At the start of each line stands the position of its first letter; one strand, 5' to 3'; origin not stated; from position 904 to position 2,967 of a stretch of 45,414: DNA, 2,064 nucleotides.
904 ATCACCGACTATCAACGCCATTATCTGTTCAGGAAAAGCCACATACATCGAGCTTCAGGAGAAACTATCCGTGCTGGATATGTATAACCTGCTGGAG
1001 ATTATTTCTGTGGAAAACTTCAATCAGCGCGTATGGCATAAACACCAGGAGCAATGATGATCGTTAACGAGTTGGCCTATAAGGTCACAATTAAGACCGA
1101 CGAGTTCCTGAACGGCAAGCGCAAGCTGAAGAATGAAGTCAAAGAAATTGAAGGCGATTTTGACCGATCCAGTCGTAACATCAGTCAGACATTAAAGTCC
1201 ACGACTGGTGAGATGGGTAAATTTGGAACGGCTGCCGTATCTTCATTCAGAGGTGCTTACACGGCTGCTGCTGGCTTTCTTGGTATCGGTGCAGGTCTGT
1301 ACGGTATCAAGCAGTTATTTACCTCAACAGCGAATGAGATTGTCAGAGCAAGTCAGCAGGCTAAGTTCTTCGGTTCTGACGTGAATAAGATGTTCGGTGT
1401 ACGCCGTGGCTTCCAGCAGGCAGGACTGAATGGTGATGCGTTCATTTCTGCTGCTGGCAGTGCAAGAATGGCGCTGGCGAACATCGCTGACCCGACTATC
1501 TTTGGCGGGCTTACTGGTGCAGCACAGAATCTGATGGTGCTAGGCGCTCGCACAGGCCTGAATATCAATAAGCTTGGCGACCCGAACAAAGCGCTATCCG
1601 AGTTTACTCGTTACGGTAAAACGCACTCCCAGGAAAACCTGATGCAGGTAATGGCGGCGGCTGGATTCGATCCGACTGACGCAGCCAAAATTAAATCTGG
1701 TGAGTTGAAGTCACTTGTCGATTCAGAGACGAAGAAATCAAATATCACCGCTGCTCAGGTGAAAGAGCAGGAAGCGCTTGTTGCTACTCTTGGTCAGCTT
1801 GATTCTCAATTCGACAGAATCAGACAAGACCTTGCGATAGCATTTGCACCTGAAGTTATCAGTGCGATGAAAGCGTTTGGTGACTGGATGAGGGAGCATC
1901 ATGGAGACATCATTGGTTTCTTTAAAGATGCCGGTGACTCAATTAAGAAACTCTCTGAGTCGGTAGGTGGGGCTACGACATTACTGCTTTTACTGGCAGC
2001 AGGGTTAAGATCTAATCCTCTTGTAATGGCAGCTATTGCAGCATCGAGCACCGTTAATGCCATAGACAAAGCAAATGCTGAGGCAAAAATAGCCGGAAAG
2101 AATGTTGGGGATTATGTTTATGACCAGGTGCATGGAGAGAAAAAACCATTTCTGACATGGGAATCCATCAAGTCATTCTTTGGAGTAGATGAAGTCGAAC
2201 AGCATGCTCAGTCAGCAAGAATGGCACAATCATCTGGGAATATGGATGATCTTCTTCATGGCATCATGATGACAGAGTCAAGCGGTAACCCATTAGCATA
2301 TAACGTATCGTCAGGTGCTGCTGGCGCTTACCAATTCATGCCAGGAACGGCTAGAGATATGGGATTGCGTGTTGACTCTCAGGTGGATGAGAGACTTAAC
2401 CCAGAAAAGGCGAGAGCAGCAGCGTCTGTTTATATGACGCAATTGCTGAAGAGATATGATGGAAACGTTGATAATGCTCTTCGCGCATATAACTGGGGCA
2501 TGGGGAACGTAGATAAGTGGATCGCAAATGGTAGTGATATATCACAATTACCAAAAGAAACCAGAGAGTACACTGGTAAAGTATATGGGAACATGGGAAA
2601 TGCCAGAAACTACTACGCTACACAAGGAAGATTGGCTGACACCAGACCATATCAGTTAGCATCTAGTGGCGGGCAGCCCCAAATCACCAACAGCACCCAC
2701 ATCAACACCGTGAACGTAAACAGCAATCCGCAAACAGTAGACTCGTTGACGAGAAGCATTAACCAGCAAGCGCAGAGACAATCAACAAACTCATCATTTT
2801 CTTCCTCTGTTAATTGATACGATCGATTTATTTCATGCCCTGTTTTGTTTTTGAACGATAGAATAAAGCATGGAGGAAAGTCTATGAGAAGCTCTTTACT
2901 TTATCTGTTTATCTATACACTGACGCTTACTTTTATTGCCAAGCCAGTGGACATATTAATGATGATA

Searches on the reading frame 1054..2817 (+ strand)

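Call 63: search_protein_families(library=pfam, proteins=[window:1054-2817:+], max_evalue=0.001)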
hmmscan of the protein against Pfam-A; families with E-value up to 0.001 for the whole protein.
window:1054-2817:+ (587 aa): 1 family
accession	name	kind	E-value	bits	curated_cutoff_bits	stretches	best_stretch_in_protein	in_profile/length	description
PF01464.25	SLT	-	8.7e-25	87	21.3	1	391-492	7-107/117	Transglycosylase SLT domain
